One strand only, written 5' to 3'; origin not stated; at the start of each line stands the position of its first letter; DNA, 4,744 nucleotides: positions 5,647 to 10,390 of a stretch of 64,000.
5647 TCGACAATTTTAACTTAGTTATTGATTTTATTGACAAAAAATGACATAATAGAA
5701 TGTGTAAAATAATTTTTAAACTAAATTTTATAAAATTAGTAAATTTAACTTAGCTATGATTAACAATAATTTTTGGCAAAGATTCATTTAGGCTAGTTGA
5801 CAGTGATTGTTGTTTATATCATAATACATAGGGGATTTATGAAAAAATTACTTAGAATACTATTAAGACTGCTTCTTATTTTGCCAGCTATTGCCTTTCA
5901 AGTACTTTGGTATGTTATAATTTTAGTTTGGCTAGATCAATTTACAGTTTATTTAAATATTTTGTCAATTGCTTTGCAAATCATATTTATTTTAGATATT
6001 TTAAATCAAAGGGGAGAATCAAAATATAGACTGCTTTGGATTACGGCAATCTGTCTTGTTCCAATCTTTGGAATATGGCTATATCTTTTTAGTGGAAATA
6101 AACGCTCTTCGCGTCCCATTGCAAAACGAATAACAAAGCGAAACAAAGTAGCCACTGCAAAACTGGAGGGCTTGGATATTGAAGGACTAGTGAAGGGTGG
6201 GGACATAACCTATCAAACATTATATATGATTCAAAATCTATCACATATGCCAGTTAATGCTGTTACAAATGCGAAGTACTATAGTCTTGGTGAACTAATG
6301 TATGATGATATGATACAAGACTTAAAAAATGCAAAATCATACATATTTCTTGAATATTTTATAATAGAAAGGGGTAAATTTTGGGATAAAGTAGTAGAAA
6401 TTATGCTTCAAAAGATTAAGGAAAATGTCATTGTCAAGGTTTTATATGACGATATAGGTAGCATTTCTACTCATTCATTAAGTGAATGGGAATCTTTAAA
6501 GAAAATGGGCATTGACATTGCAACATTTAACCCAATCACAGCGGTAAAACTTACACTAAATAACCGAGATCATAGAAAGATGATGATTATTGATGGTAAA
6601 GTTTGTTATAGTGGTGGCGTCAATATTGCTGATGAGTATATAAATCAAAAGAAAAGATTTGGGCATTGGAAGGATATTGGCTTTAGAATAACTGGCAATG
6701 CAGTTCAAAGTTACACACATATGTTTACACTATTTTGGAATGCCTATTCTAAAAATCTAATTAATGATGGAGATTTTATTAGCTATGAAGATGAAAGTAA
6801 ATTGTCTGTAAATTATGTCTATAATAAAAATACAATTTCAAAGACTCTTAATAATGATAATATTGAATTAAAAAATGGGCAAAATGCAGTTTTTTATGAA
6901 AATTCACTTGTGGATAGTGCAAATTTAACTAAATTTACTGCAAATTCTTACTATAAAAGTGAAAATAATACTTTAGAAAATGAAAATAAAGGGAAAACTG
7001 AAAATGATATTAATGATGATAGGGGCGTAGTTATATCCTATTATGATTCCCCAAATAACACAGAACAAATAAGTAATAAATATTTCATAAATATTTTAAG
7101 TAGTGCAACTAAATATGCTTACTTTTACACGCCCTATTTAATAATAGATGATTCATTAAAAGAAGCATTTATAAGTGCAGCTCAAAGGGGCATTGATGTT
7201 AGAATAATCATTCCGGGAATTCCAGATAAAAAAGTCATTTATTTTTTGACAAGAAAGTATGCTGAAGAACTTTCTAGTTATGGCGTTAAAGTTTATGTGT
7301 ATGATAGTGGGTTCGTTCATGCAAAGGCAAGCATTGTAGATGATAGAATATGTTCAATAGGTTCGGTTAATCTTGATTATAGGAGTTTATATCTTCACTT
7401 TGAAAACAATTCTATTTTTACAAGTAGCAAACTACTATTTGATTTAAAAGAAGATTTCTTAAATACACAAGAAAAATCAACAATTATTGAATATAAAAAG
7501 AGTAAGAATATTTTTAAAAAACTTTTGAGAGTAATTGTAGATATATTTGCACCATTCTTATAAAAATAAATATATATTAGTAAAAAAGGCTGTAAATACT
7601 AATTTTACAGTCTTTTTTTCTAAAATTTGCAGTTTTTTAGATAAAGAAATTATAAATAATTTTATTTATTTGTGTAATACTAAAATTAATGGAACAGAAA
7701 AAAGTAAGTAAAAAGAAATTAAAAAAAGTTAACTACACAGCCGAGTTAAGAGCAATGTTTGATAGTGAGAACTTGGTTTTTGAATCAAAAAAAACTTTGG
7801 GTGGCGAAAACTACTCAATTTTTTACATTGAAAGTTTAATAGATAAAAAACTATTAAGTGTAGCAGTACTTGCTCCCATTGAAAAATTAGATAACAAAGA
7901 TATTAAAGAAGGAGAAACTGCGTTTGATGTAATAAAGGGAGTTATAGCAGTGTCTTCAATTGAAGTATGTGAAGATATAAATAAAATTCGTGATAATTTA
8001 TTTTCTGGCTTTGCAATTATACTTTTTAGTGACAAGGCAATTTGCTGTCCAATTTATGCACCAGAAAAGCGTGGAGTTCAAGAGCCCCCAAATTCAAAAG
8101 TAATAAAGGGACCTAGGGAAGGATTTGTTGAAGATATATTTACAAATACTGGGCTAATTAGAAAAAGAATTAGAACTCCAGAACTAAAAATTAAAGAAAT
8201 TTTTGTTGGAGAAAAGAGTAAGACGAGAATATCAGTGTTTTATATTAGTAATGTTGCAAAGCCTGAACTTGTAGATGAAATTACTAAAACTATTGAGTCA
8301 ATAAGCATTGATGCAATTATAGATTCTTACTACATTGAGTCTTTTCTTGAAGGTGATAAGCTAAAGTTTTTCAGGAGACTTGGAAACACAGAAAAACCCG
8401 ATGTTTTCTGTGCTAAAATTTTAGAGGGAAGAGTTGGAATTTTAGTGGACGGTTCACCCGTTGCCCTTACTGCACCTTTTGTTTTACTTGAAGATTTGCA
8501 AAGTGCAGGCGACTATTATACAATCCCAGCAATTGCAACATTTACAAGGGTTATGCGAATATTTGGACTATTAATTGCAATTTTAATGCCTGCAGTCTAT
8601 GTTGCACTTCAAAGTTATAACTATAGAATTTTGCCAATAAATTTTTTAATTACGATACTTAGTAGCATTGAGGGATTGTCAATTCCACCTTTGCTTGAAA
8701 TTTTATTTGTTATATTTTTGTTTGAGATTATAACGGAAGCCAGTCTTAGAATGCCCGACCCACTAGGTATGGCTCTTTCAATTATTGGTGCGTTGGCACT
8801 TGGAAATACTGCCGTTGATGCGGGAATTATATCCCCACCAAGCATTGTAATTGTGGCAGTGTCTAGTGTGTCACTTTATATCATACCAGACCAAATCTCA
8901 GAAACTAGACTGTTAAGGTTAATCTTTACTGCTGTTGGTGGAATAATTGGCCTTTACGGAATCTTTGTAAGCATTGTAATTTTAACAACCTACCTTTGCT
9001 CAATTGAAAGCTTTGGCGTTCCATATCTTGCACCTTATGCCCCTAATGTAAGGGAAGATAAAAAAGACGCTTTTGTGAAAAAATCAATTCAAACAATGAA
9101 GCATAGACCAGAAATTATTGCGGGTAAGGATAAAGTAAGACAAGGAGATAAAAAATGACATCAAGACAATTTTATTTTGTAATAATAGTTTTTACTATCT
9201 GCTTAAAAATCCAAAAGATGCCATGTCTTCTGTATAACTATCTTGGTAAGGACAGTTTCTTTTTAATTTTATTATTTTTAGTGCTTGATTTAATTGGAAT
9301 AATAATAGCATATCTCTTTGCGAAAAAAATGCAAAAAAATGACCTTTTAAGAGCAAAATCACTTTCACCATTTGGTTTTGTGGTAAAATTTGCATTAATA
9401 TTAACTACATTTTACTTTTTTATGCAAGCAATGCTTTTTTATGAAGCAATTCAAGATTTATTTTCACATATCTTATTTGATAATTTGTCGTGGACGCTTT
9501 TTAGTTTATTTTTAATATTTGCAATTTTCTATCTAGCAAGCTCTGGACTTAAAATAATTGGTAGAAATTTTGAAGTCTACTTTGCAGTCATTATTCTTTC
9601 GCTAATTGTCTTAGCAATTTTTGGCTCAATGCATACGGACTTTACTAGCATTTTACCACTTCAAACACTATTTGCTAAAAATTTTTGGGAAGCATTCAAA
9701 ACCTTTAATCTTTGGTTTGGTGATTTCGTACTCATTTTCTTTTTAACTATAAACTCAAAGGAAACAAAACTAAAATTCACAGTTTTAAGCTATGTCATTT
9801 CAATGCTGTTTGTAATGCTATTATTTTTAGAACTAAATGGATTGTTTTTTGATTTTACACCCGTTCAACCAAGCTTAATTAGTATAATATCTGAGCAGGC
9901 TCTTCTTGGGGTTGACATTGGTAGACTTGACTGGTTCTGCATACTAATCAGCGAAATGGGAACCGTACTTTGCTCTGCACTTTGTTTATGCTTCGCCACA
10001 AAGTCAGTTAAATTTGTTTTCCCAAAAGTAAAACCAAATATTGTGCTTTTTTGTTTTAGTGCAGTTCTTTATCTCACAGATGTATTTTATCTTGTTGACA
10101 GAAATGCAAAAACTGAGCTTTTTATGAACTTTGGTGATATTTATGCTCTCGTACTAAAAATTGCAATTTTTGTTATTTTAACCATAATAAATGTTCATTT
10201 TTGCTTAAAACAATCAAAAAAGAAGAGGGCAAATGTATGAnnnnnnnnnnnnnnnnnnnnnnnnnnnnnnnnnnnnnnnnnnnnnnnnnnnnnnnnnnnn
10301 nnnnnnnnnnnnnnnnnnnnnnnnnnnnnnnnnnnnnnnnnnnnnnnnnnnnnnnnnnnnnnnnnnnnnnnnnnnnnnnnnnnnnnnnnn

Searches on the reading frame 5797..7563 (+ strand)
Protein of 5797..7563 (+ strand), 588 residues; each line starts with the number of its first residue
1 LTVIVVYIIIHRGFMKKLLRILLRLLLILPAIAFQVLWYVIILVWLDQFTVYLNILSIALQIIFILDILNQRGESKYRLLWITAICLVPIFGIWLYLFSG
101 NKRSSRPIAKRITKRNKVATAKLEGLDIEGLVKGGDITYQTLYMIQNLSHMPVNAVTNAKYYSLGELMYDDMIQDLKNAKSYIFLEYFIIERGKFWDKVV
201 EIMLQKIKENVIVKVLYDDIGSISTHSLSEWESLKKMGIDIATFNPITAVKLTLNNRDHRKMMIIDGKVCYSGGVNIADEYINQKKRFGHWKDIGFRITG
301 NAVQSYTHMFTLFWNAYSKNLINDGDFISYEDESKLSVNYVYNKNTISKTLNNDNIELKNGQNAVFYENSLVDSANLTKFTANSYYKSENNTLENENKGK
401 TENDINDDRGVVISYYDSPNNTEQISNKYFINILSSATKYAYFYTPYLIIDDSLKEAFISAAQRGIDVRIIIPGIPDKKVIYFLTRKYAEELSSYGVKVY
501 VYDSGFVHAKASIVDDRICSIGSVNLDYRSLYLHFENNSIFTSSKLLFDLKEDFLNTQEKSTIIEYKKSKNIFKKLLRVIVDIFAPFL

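Call 3: search_protein_families(library=pfam, proteins=[window:5797-7563:+], max_evalue=1)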
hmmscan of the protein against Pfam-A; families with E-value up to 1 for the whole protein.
window:5797-7563:+ (588 aa): 3 families
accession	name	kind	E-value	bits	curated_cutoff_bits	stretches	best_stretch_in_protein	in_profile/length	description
PF13091.12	PLDc_2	-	1.1e-38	132.5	27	2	431-554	2-128/132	PLD-like domain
PF00614.28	PLDc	-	3.2e-14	52.6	21.9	2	255-281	2-28/28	Phospholipase D Active site motif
PF13396.11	PLDc_N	-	4.5e-08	33.4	23.3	1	59-100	1-41/42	Phospholipase_D-nuclease N-terminal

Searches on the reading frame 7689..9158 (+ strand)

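Call 50: search_protein_families(library=pfam, proteins=[window:7689-9158:+], max_evalue=0.00001)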
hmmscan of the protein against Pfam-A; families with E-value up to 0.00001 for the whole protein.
window:7689-9158:+ (489 aa): 1 family
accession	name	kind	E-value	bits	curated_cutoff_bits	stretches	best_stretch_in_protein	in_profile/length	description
PF03323.18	GerA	-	1.5e-142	475.9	27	1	26-475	10-465/466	Bacillus/Clostridium GerA spore germination protein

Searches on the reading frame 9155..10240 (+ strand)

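Call 50: search_protein_families(library=pfam, proteins=[window:9155-10240:+], max_evalue=0.00001)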
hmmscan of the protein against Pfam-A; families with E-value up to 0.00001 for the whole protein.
window:9155-10240:+ (361 aa): 1 family
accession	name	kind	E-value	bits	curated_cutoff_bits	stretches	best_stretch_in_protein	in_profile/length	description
PF03845.19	Spore_permease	-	3.8e-15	56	23.4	1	2-308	3-312/321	Spore germination protein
